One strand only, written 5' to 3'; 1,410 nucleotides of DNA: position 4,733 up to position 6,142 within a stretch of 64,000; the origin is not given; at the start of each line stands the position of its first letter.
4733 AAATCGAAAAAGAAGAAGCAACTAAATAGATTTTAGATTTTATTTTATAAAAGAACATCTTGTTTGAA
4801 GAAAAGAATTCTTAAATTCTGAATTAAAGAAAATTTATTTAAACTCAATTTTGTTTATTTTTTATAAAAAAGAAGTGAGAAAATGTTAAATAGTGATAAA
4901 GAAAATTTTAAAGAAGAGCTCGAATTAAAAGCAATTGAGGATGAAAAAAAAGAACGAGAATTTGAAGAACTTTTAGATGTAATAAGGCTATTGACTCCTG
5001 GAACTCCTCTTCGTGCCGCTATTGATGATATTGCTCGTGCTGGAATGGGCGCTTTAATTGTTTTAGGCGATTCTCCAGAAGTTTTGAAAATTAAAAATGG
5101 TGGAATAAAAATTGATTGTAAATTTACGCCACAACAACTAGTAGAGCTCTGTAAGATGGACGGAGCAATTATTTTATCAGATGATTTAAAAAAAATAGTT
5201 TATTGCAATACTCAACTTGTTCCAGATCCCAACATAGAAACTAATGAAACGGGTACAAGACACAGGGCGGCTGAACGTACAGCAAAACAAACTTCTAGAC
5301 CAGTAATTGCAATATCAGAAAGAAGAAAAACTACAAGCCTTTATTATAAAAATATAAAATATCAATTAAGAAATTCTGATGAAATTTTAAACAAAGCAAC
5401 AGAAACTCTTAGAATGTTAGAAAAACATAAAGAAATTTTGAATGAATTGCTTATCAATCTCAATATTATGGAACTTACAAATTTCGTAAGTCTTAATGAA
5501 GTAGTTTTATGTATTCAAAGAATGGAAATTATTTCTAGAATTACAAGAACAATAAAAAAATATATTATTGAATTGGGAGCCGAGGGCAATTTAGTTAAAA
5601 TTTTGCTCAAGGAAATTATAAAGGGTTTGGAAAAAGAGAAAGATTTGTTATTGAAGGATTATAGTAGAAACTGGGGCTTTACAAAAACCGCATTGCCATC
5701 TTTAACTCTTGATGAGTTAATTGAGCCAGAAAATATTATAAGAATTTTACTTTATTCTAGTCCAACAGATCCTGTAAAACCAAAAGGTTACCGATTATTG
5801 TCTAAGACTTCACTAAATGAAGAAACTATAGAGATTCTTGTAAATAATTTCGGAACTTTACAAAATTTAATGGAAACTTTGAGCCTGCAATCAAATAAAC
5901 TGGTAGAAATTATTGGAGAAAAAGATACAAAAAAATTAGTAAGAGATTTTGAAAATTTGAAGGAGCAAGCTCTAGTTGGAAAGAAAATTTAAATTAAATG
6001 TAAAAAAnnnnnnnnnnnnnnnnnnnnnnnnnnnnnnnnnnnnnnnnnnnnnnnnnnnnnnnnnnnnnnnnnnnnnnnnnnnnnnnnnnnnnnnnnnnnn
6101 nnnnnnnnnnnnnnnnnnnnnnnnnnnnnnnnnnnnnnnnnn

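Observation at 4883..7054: Bacterial-type c-di-AMP make-and-break pair (DisA cyclase plus DHH/DHHA1 phosphodiesterase) in an archaeal operon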

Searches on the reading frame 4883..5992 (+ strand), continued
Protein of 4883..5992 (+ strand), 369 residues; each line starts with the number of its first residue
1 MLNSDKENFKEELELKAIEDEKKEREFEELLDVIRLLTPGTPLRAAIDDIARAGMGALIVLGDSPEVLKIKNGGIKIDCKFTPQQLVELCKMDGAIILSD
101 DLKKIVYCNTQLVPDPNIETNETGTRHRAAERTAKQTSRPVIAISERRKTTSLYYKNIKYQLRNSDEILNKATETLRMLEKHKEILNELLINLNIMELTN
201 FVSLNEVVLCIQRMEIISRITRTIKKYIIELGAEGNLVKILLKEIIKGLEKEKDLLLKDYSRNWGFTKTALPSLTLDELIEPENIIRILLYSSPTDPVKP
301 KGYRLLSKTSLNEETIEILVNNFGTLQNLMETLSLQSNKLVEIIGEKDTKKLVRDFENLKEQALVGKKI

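Call 66: find_encoding_contigs(protein=P0541, flank=5000, max_places=1)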
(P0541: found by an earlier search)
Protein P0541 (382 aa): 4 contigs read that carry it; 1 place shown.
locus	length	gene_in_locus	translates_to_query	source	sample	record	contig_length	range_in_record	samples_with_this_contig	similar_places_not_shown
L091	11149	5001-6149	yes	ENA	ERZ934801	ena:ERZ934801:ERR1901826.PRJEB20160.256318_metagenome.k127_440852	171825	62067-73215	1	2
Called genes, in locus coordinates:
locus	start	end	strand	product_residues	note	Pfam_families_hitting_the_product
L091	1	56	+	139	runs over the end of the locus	PF05168:HEPN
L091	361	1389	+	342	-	PF00579:tRNA-synt_1b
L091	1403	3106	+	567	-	PF00749:tRNA-synt_1c, PF03950:tRNA-synt_1c_C, PF20974:tRNA-synt_1c_C2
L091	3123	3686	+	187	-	PF19583:ODP (weak), PF00753:Lactamase_B, PF23023:Anti-Pycsar_Apyc1 (faint)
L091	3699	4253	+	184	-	PF00583:Acetyltransf_1, PF13508:Acetyltransf_7 (weak)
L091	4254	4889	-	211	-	PF00702:Hydrolase, PF13419:HAD_2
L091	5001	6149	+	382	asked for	PF02457:DAC, PF10635:DisA-linker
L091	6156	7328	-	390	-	PF04055:Radical_SAM, PF13353:Fer4_12 (weak)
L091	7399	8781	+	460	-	PF00535:Glycos_transf_2, PF13641:Glyco_tranf_2_3, PF13506:Glyco_transf_21, PF13632:Glyco_trans_2_3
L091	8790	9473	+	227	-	-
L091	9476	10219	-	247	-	PF02535:Zip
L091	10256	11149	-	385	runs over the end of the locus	PF13477:Glyco_trans_4_2 (weak), PF13439:Glyco_transf_4, PF13579:Glyco_trans_4_4, PF00534:Glycos_transf_1, PF13692:Glyco_trans_1_4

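Call 70: search_protein_families(library=padloc, proteins=[window:4883-5992:+], max_evalue=0.01)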
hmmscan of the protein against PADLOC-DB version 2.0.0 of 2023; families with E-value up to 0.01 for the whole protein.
window:4883-5992:+ (369 aa): 0 families

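Call 72: find_encoding_contigs(protein=P0378, flank=4000, max_places=1)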
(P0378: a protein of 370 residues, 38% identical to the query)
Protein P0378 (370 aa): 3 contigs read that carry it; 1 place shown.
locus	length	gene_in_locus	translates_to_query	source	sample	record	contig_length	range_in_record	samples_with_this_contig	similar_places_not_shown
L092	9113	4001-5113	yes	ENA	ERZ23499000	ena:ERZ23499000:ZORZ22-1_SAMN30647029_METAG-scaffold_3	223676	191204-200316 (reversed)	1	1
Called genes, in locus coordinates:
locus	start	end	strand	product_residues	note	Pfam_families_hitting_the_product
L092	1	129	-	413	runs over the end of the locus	PF04894:Nre_N, PF04895:Nre_C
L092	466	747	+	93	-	-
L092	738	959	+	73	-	-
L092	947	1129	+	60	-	-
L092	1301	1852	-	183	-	PF04307:YdjM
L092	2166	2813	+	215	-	PF00827:Ribosomal_L15e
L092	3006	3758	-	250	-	-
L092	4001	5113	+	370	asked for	PF02457:DAC, PF10635:DisA-linker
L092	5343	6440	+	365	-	PF01368:DHH (weak), PF02272:DHHA1 (weak)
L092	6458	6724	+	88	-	-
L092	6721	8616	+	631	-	PF01841:Transglut_core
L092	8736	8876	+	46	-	-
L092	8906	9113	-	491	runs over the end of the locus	PF00587:tRNA-synt_2b, PF03129:HGTP_anticodon, PF09180:ProRS-C_1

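Call 73: find_encoding_contigs(protein=P0361, flank=4000, max_places=1)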
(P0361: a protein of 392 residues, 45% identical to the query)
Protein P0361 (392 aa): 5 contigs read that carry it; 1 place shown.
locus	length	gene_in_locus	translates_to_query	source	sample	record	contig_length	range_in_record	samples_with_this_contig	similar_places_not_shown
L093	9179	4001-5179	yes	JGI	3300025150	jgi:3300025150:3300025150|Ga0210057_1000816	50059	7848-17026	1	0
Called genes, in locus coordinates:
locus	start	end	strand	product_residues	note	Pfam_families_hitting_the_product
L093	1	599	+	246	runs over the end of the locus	PF02002:TFIIE_alpha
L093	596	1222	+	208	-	PF01694:Rhomboid, PF08551:DUF1751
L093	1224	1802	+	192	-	PF01944:SpoIIM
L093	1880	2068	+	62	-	PF04070:DUF378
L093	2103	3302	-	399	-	PF04894:Nre_N, PF04895:Nre_C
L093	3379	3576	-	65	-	-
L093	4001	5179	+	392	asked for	PF02457:DAC, PF10635:DisA-linker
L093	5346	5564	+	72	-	PF02697:VAPB_antitox (faint), PF24434:DUF7557 (weak)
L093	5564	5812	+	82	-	PF05016:ParE_toxin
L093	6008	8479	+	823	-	-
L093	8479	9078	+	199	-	-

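Call 74: find_encoding_contigs(protein=P0370, flank=4000, max_places=1)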
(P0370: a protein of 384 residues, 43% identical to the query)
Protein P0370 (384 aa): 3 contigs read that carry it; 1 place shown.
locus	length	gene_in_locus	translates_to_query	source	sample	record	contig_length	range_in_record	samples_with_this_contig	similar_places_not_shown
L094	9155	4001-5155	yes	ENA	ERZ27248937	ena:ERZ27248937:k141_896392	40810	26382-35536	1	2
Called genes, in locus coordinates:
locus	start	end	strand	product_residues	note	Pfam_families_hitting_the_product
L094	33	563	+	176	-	-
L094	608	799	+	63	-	PF21349:RUBY_RBDX (weak)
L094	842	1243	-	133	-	-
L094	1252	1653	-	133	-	-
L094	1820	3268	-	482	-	PF02629:CoA_binding, PF13380:CoA_binding_2, PF13607:Succ_CoA_lig, PF19045:Ligase_CoA_2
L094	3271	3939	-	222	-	PF13549:ATP-grasp_5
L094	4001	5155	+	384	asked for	PF02457:DAC, PF10635:DisA-linker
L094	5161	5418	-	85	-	-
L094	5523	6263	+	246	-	PF01978:TrmB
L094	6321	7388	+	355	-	PF01368:DHH, PF02272:DHHA1 (weak)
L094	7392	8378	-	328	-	PF01047:MarR (faint), PF08279:HTH_11 (faint), PF12802:MarR_2 (faint), PF13404:HTH_AsnC-type (weak), PF13412:HTH_24, PF01022:HTH_5 (faint), PF13404:HTH_AsnC-type, PF13412:HTH_24, +2 more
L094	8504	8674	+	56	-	-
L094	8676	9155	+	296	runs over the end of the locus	PF04055:Radical_SAM (faint)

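Call 84: predict_structure(alignment_id=A2)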
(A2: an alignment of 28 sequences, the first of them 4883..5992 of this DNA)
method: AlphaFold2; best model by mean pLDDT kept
length: 369 residues; sequences in the alignment: 28
mean_pLDDT: 89.5   pTM: 0.79
mean pLDDT of the five models: 89.5, 89.1, 88.8, 88.3, 87.7
residues with pLDDT >= 90: 245; 70-90: 111; 50-70: 9; < 50: 4
segments of 3 or more residues with pLDDT < 50: none
pLDDT, mean of each block of 10 residues (from residue 1): 63 74 80 89 93 93 93 92 94 92 94 93 90 95 91 93 91 94 95 90 93 95 92 91 94 95 90 89 93 89 93 92 91 82 88 88 64
secondary structure, 60 per line:
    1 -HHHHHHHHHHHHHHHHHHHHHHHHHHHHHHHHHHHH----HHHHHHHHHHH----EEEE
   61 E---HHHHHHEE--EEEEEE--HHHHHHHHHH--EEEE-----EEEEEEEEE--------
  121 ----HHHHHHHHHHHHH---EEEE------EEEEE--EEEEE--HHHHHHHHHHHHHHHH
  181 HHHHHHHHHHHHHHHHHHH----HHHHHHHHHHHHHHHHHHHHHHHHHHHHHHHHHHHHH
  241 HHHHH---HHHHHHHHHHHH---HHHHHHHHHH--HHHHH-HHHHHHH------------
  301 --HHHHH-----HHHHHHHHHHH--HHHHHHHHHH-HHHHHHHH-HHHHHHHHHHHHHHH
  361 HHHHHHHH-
elements in order: H2-37 H42-52 E57-61 H65-70 E75-80 H83-92 E95-98 E104-112 H125-137 E141-144 E151-155 E158-162 H165-199 H204-245 H249-260 H264-273 H276-280 H282-288 H303-307 H313-323 H326-335 H337-344 H346-368

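Call 86: fold_search(model_id=the predicted structure, library=pdb)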
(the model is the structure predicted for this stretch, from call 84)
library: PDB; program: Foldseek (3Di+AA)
matches with E <= 10: 371; with E <= 0.001: 72
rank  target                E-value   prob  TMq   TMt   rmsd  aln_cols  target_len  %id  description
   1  9y4s_A                3.8e-31  1.00  0.83  0.88   2.2       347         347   34  Crystal structure of DNA integrity scanning protein (DisA) from Mycobacterium tuberculosis in complex with cyclic di-A (released 2025-09-17)
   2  9y4s_D                4.9e-31  1.00  0.85  0.90   1.9       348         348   34  Crystal structure of DNA integrity scanning protein (DisA) from Mycobacterium tuberculosis in complex with cyclic di-A (released 2025-09-17)
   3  9y4s_B                6.1e-31  1.00  0.84  0.88   2.1       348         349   34  Crystal structure of DNA integrity scanning protein (DisA) from Mycobacterium tuberculosis in complex with cyclic di-A (released 2025-09-17)
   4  9y9y_D                7.2e-31  1.00  0.86  0.91   1.8       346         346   34  Crystal structure of DNA integrity scanning protein DisA from Mycobacterium tuberculosis in complex with cyclic di-AMP (released 2025-09-24)
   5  9y9y_A                1.1e-30  1.00  0.82  0.86   2.4       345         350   34  Crystal structure of DNA integrity scanning protein DisA from Mycobacterium tuberculosis in complex with cyclic di-AMP (released 2025-09-24)
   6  9y9y_C                7.6e-30  1.00  0.79  0.88   2.2       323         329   35  Crystal structure of DNA integrity scanning protein DisA from Mycobacterium tuberculosis in complex with cyclic di-AMP (released 2025-09-24)
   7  3c1y_A                1.3e-29  1.00  0.81  0.85   3.2       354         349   39  Structure of bacterial DNA damage sensor protein with co-purified and co-crystallized ligand (released 2008-05-06)
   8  7y0d_A                3.1e-29  1.00  0.80  0.85   2.6       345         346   35  Cryo-EM structure of the Mycobacterium smegmatis DNA integrity scanning protein (MsDisA). (released 2023-02-08)
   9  9y4s_G                5.8e-29  1.00  0.77  0.87   1.7       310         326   35  Crystal structure of DNA integrity scanning protein (DisA) from Mycobacterium tuberculosis in complex with cyclic di-A (released 2025-09-17)
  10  4yxm_A                9.5e-29  1.00  0.81  0.85   2.9       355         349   38  Structure of Thermotoga maritima DisA D75N mutant with reaction product c-di-AMP (released 2015-06-03)
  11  9y4s_H                1.4e-28  1.00  0.78  0.85   2.7       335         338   34  Crystal structure of DNA integrity scanning protein (DisA) from Mycobacterium tuberculosis in complex with cyclic di-A (released 2025-09-17)
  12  9y4s_E                1.6e-27  1.00  0.75  0.89   2.6       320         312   35  Crystal structure of DNA integrity scanning protein (DisA) from Mycobacterium tuberculosis in complex with cyclic di-A (released 2025-09-17)
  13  9y4s_F                3.3e-27  1.00  0.75  0.89   2.4       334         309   33  Crystal structure of DNA integrity scanning protein (DisA) from Mycobacterium tuberculosis in complex with cyclic di-A (released 2025-09-17)
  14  9y9y_H                1.8e-21  1.00  0.53  0.94   2.0       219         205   38  Crystal structure of DNA integrity scanning protein DisA from Mycobacterium tuberculosis in complex with cyclic di-AMP (released 2025-09-24)
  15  7dg0_A                1.9e-08  1.00  0.30  0.68   4.1       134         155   22  Structure and function of Diadenylate cyclase DacM in Mycoplasma ovipneumoniae (released 2021-11-17)
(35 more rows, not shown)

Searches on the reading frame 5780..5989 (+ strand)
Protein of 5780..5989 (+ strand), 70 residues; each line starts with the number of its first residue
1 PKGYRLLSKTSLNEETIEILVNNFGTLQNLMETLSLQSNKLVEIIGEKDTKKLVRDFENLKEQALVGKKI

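Call 52: search_protein_families(library=pfam, proteins=[window:5780-5989:+], max_evalue=10)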
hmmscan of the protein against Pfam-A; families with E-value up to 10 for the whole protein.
seq(70 aa): 4 families
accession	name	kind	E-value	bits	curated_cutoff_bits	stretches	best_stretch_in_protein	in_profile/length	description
PF01206.22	TusA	-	0.0052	17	28.6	1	14-45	27-58/70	Sulfurtransferase TusA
PF12826.13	HHH_2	-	0.02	15.5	27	2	16-33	15-32/64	Helix-hairpin-helix motif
PF18691.7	Cdc13_OB2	-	0.02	15.4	25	1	13-48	48-83/111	Cell division control protein 13, OB2 domain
PF01367.25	5_3_exonuc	-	0.059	14.3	40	1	42-62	23-43/97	5'-3' exonuclease, C-terminal SAM fold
